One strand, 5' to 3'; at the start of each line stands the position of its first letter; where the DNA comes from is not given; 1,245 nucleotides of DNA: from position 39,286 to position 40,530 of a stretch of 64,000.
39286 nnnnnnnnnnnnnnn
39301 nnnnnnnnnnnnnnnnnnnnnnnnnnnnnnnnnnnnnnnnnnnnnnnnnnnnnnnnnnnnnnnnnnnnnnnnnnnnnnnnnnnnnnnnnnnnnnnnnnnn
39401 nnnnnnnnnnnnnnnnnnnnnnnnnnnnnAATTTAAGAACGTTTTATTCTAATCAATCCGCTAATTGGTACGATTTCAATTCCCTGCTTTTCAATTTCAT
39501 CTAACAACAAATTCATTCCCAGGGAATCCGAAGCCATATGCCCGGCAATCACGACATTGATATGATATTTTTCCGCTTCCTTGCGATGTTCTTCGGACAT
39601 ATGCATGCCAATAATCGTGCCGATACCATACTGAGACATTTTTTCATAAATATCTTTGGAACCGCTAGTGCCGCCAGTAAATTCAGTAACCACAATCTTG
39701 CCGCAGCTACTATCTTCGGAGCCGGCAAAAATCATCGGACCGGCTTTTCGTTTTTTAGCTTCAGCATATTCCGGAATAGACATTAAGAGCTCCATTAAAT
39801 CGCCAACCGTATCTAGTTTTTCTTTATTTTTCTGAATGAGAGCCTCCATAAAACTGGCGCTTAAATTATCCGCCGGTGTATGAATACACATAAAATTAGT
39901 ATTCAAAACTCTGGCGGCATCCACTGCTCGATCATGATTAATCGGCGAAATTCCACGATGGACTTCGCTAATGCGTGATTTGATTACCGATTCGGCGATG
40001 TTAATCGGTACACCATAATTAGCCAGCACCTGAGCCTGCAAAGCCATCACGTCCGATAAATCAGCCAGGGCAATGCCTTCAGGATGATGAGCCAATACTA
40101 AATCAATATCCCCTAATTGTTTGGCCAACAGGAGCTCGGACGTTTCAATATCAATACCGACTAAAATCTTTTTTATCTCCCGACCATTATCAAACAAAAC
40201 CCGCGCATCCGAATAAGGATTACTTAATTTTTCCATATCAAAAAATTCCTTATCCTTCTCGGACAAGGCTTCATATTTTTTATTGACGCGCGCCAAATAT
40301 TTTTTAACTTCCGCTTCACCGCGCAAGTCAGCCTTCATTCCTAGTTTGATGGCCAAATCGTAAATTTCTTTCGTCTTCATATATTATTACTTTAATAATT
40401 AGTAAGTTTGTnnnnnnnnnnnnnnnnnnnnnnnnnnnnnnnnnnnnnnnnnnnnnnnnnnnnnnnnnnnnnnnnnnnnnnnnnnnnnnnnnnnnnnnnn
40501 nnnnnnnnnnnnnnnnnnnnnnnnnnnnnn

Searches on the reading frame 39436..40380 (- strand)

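Call 40: search_protein_families(library=pfam, proteins=[window:39436-40380:-], max_evalue=0.001)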
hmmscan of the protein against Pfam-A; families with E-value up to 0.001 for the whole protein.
window:39436-40380:- (315 aa): 1 family
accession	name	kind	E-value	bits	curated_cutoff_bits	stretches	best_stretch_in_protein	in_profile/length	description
PF01784.24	DUF34_NIF3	-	3.2e-09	37.2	23.4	1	160-303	92-247/256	Duf34/NIF3 (NGG1p interacting factor 3)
